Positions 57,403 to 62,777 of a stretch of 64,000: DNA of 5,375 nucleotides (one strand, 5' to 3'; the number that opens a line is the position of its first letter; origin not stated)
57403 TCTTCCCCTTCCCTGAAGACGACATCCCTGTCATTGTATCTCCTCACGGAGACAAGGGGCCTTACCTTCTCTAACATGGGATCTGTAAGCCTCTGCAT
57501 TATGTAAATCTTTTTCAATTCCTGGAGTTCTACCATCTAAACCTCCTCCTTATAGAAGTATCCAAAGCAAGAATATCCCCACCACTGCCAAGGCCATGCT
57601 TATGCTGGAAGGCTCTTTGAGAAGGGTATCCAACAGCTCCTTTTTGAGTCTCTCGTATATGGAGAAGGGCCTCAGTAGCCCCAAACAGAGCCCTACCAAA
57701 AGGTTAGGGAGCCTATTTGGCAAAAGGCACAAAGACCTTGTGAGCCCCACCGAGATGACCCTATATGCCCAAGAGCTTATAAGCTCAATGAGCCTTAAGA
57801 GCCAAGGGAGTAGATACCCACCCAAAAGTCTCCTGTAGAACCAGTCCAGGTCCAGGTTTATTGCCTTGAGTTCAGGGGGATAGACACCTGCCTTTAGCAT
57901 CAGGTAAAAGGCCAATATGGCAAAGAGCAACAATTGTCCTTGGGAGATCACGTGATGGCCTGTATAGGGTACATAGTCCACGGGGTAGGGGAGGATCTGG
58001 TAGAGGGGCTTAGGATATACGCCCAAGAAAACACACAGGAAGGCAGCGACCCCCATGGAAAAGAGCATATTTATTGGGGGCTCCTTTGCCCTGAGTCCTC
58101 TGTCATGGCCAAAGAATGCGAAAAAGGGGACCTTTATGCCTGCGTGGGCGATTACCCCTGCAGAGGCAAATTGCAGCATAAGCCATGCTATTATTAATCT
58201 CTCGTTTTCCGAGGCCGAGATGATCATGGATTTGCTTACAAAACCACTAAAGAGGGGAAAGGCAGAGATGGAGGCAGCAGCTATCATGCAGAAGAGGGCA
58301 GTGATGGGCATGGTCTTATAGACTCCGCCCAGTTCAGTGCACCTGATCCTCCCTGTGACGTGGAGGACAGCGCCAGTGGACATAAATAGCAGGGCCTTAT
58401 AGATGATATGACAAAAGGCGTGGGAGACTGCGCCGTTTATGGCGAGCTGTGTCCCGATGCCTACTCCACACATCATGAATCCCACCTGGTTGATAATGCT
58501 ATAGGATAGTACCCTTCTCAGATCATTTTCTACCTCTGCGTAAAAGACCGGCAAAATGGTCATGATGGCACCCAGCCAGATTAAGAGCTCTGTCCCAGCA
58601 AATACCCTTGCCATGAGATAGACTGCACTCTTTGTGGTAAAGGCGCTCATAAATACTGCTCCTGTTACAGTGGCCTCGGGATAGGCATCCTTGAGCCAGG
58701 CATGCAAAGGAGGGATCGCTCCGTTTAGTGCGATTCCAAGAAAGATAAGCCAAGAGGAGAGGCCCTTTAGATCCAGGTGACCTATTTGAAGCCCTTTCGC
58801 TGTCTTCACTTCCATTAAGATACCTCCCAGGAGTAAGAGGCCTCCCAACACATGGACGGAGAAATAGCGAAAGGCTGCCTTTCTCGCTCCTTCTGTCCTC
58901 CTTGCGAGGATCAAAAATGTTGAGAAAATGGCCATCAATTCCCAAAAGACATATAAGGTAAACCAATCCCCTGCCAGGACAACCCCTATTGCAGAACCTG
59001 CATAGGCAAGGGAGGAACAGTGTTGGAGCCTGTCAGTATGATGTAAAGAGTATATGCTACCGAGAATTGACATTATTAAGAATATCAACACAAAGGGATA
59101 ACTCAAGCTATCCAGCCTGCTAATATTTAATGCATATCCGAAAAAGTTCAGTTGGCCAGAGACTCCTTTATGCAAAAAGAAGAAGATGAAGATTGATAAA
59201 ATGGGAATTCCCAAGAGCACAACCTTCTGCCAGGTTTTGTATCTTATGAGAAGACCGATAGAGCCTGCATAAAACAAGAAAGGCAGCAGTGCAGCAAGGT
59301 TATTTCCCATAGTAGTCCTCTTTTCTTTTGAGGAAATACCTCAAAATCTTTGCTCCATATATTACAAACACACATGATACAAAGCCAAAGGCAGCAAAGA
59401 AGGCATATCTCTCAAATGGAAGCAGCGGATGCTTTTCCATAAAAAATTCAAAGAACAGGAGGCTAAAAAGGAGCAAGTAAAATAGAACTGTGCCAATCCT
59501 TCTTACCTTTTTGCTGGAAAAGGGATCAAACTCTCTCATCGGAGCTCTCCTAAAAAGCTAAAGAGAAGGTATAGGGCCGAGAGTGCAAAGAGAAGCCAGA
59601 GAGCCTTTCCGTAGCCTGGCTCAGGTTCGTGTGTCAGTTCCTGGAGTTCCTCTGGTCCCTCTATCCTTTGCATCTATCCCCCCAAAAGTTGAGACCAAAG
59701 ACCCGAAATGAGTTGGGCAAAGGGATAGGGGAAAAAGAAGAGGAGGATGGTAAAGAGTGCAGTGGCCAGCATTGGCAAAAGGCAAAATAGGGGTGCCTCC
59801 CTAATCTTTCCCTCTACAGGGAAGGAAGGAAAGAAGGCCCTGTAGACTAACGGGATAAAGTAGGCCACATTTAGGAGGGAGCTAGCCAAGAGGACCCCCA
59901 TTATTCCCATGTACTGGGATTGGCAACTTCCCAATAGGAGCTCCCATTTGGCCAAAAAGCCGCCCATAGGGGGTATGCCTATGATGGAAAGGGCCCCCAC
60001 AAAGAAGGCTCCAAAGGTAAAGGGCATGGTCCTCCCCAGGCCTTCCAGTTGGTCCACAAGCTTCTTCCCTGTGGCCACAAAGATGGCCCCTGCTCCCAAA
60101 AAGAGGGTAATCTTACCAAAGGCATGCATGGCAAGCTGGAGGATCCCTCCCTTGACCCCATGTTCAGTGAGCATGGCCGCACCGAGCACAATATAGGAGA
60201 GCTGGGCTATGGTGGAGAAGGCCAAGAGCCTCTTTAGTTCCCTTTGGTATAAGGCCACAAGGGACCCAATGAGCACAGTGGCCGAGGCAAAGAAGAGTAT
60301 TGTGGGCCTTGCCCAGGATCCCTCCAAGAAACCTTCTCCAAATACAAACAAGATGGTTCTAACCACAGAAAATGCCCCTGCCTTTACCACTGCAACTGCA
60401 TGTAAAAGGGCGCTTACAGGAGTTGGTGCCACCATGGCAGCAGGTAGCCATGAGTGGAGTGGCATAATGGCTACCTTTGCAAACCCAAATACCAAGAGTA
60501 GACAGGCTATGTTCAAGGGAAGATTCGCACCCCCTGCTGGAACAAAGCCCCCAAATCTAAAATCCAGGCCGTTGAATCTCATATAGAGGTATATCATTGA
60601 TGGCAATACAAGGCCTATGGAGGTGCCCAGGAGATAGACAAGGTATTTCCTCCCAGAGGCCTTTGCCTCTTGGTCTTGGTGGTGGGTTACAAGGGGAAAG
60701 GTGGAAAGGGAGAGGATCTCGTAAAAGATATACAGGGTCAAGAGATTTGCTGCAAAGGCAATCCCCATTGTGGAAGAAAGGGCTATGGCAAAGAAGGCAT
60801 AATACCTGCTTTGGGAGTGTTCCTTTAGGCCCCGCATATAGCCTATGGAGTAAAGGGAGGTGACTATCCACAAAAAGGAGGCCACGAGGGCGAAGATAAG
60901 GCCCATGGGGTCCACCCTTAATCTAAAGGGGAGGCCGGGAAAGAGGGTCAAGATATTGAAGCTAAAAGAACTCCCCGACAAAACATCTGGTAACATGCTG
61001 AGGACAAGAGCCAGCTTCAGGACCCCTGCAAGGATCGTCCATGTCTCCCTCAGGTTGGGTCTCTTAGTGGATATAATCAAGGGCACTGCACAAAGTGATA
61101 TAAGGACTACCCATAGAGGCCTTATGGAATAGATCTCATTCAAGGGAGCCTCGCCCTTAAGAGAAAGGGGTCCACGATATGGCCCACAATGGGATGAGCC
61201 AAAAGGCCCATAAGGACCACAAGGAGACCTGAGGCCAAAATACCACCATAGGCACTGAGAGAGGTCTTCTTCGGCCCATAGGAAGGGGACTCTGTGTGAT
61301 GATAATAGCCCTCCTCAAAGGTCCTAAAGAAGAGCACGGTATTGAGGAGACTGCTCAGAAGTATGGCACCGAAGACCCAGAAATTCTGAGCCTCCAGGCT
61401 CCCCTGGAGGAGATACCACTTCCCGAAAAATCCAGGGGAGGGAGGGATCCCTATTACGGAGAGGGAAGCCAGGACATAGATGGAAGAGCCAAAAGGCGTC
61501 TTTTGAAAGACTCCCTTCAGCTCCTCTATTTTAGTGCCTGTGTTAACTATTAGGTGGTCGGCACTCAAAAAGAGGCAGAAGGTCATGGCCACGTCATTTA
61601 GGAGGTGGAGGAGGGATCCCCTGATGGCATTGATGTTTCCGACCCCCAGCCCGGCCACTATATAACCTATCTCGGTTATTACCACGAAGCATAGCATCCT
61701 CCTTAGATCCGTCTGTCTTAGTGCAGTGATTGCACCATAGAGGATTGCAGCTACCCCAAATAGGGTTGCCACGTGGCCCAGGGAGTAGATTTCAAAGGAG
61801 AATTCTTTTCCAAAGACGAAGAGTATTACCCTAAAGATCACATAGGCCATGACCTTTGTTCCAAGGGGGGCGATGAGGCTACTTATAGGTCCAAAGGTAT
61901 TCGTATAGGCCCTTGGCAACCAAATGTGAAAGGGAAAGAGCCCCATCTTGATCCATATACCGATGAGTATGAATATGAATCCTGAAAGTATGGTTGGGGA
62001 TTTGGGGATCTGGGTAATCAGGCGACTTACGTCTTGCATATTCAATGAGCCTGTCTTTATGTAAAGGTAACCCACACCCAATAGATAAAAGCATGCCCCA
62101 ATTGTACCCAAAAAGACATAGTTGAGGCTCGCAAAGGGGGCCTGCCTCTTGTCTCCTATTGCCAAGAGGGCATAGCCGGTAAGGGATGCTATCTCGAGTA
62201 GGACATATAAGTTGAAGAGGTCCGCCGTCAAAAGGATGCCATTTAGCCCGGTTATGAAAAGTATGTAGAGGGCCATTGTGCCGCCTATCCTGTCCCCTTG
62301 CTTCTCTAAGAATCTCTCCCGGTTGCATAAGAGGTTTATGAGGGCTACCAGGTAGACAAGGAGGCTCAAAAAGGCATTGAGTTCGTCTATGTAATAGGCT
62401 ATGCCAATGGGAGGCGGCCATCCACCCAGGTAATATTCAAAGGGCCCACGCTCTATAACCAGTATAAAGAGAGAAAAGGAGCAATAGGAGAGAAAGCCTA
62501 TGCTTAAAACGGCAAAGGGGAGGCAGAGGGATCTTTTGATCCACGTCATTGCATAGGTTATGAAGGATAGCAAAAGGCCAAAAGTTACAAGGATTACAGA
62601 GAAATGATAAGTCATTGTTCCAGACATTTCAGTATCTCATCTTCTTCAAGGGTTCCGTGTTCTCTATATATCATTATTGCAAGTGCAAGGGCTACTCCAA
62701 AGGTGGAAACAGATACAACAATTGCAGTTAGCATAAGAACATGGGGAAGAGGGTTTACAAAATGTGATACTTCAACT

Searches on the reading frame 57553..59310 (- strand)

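Call 65: search_protein_families(library=pfam, proteins=[window:57553-59310:-], max_evalue=0.00001)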
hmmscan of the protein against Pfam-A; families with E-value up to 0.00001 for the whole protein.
window:57553-59310:- (586 aa): 1 family
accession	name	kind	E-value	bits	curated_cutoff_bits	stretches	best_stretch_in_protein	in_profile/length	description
PF00361.26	Proton_antipo_M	-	2.3e-38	132.5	21.5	1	113-381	1-289/294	NADH:quinone oxidoreductase/Mrp antiporter, TM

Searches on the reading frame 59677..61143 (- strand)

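Call 65: search_protein_families(library=pfam, proteins=[window:59677-61143:-], max_evalue=0.00001)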
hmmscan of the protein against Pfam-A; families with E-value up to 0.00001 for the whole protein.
window:59677-61143:- (489 aa): 1 family
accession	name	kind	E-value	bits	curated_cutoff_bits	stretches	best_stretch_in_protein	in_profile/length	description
PF00361.26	Proton_antipo_M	-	1.3e-56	192.4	21.5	1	131-421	1-290/294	NADH:quinone oxidoreductase/Mrp antiporter, TM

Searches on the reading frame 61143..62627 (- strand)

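Call 65: search_protein_families(library=pfam, proteins=[window:61143-62627:-], max_evalue=0.00001)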
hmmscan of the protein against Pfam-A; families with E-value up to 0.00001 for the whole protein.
window:61143-62627:- (495 aa): 1 family
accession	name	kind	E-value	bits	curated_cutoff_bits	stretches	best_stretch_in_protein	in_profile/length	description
PF00361.26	Proton_antipo_M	-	1.8e-46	159.1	21.5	1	136-427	3-292/294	NADH:quinone oxidoreductase/Mrp antiporter, TM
